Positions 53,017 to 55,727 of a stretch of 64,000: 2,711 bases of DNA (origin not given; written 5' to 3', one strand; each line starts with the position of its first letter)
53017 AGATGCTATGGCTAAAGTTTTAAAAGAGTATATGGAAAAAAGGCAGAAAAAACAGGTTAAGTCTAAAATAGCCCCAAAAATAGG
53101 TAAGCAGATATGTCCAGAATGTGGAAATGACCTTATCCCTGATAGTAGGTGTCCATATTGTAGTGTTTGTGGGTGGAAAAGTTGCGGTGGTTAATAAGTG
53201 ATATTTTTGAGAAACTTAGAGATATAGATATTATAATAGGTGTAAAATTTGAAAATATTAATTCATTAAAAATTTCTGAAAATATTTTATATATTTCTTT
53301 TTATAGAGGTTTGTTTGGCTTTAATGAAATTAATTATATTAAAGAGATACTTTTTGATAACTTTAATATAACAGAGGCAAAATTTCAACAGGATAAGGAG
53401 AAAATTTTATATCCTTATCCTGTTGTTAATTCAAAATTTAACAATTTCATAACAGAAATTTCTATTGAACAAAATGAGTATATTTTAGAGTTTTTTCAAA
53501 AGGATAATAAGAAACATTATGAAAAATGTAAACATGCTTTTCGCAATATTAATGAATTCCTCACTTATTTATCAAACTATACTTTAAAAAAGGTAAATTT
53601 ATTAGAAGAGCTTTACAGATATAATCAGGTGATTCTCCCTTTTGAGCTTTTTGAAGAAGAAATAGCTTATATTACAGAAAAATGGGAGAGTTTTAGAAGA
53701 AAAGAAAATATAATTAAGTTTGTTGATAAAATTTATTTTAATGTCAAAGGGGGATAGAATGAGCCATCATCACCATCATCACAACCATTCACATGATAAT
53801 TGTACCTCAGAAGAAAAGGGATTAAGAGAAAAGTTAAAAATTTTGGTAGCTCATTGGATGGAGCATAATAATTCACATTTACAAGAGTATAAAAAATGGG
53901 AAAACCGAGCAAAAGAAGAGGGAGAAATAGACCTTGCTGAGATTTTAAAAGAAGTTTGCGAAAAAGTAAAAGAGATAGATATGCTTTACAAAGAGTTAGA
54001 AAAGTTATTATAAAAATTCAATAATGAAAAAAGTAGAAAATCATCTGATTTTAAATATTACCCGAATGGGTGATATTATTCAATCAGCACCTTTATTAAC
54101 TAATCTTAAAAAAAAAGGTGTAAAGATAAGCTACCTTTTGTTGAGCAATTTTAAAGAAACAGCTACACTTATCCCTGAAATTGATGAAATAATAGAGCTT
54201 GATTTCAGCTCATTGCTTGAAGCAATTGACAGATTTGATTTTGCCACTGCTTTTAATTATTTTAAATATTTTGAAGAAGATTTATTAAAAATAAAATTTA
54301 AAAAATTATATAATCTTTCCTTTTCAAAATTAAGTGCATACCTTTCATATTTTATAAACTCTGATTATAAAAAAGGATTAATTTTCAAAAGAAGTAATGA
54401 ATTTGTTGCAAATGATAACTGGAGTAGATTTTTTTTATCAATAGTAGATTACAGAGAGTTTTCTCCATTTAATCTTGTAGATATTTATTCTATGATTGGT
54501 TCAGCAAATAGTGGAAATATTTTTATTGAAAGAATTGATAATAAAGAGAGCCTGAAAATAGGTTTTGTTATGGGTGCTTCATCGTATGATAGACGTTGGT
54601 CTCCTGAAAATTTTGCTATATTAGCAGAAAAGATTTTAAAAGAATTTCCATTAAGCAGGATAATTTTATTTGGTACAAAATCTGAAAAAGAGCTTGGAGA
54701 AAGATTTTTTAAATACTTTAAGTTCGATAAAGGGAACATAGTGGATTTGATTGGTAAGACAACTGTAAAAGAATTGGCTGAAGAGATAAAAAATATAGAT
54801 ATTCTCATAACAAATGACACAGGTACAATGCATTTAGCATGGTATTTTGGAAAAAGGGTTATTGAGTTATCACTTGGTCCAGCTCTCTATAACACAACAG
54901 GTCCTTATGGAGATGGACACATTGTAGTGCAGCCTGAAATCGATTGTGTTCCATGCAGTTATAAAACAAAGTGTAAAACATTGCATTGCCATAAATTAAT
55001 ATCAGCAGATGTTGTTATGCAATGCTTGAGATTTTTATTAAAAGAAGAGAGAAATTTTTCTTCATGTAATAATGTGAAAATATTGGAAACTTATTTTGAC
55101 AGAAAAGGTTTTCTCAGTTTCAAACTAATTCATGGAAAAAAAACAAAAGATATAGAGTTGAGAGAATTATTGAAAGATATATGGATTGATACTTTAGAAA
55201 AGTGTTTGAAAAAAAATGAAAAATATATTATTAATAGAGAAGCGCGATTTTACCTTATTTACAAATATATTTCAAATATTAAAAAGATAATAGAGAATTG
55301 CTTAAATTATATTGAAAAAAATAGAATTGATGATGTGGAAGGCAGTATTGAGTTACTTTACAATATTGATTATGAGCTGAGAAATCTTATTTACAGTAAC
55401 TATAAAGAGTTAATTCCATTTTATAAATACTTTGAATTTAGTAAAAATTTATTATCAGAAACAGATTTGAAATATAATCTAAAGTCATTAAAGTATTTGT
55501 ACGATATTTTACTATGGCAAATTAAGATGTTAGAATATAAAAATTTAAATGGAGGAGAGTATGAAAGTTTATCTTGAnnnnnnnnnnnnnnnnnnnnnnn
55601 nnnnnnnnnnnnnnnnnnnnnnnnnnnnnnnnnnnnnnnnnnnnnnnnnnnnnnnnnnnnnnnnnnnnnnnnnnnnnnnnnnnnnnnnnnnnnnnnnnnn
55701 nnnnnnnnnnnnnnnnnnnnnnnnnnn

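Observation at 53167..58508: Six consecutive plus-strand genes of unknown function between nrdJ and fliS, including a GT9-like protein and a natural His6 protein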

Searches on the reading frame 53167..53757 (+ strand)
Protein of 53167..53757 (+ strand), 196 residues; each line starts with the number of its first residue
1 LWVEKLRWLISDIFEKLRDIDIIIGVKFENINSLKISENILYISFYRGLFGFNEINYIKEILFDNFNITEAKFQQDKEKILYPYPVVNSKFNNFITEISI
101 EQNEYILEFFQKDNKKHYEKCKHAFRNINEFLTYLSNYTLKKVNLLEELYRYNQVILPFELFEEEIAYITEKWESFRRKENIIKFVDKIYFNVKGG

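Call 3: search_protein_families(library=pfam, proteins=[window:53167-53757:+], max_evalue=1)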
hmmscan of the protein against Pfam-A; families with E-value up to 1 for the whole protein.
window:53167-53757:+ (196 aa): 4 families
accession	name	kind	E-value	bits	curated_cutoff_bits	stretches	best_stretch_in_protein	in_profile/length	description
PF07775.16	PaRep2b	-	0.024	13.6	20.4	1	117-175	43-105/512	PaRep2b protein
PF12998.12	ING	-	0.049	14.6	23.9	1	90-150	29-85/102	Inhibitor of growth proteins N-terminal histone-binding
PF20184.3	DUF6547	-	0.051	14.4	27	1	79-166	29-102/117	Family of unknown function (DUF6547)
PF23289.1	Spectrin_5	-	0.087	13.4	27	1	115-154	6-45/80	Guanine nucleotide exchange factor DBS-like, spectrin-like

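Call 4: search_protein_families(library=ncbifam, proteins=[window:53167-53757:+], max_evalue=1)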
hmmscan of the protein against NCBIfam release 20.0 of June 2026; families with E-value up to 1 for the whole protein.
window:53167-53757:+ (196 aa): 1 family
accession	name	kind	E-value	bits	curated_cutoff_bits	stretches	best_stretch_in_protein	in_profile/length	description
NF033538.2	transpos_IS91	equivalog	0.0076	15.3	125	1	71-153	167-258/356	IS91 family transposase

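Call 74: search_solved_structures(query=window:53167-53757:+, max_evalue=10)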
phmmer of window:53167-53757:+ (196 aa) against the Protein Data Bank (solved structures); distinct sequences matched with E-value up to 10: 1.
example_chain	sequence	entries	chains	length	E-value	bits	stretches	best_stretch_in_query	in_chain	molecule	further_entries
7y51_A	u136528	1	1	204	0.082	16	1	83-157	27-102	Predicted xylanase/chitin deacetylase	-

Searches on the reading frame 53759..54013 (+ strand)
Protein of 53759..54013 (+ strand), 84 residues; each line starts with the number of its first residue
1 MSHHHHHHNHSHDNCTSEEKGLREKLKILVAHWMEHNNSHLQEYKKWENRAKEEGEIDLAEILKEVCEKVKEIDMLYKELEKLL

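Call 3: search_protein_families(library=pfam, proteins=[window:53759-54013:+], max_evalue=1)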
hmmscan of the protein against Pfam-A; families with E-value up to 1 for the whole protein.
window:53759-54013:+ (84 aa): 0 families

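Call 4: search_protein_families(library=ncbifam, proteins=[window:53759-54013:+], max_evalue=1)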
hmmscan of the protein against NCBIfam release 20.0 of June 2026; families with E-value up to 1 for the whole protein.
window:53759-54013:+ (84 aa): 2 families
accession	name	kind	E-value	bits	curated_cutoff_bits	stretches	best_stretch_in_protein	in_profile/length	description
NF010032.0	PRK13507.1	equivalog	0.025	12.7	938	1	30-79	422-469/587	formate--tetrahydrofolate ligase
TIGR04276.1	FxsC_Cterm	equivalog_domain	0.046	13.5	55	1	12-70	115-174/196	FxsC protein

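Call 73: search_solved_structures(query=window:53759-54013:+, max_evalue=10)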
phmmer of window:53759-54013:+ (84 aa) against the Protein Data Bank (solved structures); distinct sequences matched with E-value up to 10: 276 (the best 60 are shown).
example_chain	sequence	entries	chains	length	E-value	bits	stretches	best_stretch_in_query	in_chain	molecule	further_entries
6jla_A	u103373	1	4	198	0.0023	21.7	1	3-79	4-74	Mammalian ependymin-related protein 1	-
9s3f_C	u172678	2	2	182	0.005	20.6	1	2-75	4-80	Darpin 27F3 | Darpin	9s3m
5kng_A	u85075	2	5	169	0.0051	20.6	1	2-72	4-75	DARPIN 6G9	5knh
7n3t_C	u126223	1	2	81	0.0053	20.5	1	1-59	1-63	Designed TrkA-binding miniprotein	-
5mbl_B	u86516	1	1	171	0.0057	20.4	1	2-64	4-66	DARPin 81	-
9m55_G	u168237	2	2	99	0.0058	20.4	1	1-69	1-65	G-protein gamma subunit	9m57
9yqk_B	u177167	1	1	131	0.0077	20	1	2-74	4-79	C12 DARPin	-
2la6_A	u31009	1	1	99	0.014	19.2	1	1-28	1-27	RNA-binding protein FUS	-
6gcu_C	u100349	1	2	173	0.016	19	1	2-66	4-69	DARPin A3A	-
8hkh_C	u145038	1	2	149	0.019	18.7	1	2-74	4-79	Designed ankyrin repeat protein 18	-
2iip_A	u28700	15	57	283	0.023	18.5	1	2-65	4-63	Nicotinamide N-methyltransferase | NNMT protein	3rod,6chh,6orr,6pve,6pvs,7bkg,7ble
1oi4_A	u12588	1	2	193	0.031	18.1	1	1-37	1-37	HYPOTHETICAL PROTEIN YHBO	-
9ycf_G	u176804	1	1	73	0.034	18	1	1-72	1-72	cb13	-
3vu7_H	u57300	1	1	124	0.041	17.7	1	2-75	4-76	DNA repair protein REV1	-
9oxh_B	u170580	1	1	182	0.048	17.5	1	2-65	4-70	DARPin G10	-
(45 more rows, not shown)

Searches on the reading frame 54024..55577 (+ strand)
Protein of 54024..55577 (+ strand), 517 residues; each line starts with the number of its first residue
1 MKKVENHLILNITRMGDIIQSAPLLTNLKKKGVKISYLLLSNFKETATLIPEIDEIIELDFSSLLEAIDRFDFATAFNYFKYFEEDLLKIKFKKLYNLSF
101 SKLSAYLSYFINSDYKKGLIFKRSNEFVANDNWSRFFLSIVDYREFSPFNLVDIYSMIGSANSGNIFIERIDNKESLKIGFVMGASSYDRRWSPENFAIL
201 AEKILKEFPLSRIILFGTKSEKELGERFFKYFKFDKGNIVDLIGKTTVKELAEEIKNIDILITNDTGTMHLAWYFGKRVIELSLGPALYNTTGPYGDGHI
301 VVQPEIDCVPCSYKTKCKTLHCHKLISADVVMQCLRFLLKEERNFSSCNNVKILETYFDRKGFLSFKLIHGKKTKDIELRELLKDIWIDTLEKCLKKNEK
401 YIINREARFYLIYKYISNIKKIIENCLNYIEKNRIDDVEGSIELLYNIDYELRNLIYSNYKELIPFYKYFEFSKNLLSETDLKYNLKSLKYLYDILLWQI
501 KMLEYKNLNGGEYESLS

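Call 3: search_protein_families(library=pfam, proteins=[window:54024-55577:+], max_evalue=1)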
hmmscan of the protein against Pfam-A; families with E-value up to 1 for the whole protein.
window:54024-55577:+ (517 aa): 2 families
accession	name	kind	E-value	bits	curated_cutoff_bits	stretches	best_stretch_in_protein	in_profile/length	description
PF01075.23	Glyco_transf_9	-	6e-17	62.2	22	1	177-316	106-241/247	Glycosyltransferase family 9 (heptosyltransferase)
PF08700.17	VPS51_Exo84_N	-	0.17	12.4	24.2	1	448-464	38-54/87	Vps51/EXO84/COG1 N-terminal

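Call 4: search_protein_families(library=ncbifam, proteins=[window:54024-55577:+], max_evalue=1)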
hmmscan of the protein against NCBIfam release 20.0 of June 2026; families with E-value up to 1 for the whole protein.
window:54024-55577:+ (517 aa): 6 families
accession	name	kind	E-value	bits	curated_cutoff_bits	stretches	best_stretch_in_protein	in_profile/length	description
TIGR02195.1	heptsyl_trn_II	equivalog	2.1e-17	63.3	134.6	1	9-339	4-338/339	lipopolysaccharide heptosyltransferase II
TIGR02193.1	heptsyl_trn_I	equivalog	2.2e-16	60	185.3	2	174-305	177-302/320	lipopolysaccharide heptosyltransferase I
NF008162.0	PRK10916.1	equivalog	3.1e-08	33.2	569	1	175-297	179-300/348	ADP-heptose--LPS heptosyltransferase RfaF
NF008204.0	PRK10964.1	equivalog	4e-06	26.2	437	1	167-304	169-299/322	lipopolysaccharide heptosyltransferase RfaC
TIGR02201.1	heptsyl_trn_III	equivalog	0.00015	20.9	170.2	1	236-295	239-297/344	putative lipopolysaccharide heptosyltransferase III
NF007742.0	PRK10422.1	equivalog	0.0053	15.6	467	1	239-299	244-303/352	lipopolysaccharide core heptosyltransferase RfaQ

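Call 48: search_solved_structures(query=window:54024-55577:+, max_evalue=1, show_alignments=1)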
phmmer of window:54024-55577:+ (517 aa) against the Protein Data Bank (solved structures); distinct sequences matched with E-value up to 1: 20.
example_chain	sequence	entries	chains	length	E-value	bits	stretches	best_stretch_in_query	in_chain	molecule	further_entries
3tov_A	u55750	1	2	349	1e-07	34.4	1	177-309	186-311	Glycosyl transferase family 9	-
1psw_A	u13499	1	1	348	0.00012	24.3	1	175-295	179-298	ADP-HEPTOSE LPS HEPTOSYLTRANSFERASE II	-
8vkz_A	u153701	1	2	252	0.06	15.4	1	355-442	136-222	Glucocorticoid receptor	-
3h52_A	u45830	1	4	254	0.064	15.3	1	355-442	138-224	Glucocorticoid receptor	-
7prx_A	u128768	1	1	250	0.065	15.3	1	355-442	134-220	Glucocorticoid receptor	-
3bqd_A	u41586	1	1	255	0.066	15.2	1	355-442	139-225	Glucocorticoid receptor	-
4mdd_A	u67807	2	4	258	0.066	15.2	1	355-442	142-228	Glucocorticoid receptor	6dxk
1m2z_A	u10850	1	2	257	0.067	15.2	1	355-442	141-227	glucocorticoid receptor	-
7krj_D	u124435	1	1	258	0.067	15.2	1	355-442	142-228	Glucocorticoid receptor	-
4csj_A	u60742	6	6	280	0.075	15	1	355-438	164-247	GLUCOCORTICOID RECEPTOR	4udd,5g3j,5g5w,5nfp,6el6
1nhz_A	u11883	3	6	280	0.075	15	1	355-438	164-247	GLUCOCORTICOID RECEPTOR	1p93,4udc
3e7c_A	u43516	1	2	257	0.079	15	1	355-442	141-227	Glucocorticoid receptor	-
4lsj_A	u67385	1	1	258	0.08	15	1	355-442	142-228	Glucocorticoid receptor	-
3cld_A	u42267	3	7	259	0.08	15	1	355-442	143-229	Glucocorticoid receptor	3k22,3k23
8ffv_C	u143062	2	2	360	0.12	14.3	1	355-438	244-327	Glucocorticoid receptor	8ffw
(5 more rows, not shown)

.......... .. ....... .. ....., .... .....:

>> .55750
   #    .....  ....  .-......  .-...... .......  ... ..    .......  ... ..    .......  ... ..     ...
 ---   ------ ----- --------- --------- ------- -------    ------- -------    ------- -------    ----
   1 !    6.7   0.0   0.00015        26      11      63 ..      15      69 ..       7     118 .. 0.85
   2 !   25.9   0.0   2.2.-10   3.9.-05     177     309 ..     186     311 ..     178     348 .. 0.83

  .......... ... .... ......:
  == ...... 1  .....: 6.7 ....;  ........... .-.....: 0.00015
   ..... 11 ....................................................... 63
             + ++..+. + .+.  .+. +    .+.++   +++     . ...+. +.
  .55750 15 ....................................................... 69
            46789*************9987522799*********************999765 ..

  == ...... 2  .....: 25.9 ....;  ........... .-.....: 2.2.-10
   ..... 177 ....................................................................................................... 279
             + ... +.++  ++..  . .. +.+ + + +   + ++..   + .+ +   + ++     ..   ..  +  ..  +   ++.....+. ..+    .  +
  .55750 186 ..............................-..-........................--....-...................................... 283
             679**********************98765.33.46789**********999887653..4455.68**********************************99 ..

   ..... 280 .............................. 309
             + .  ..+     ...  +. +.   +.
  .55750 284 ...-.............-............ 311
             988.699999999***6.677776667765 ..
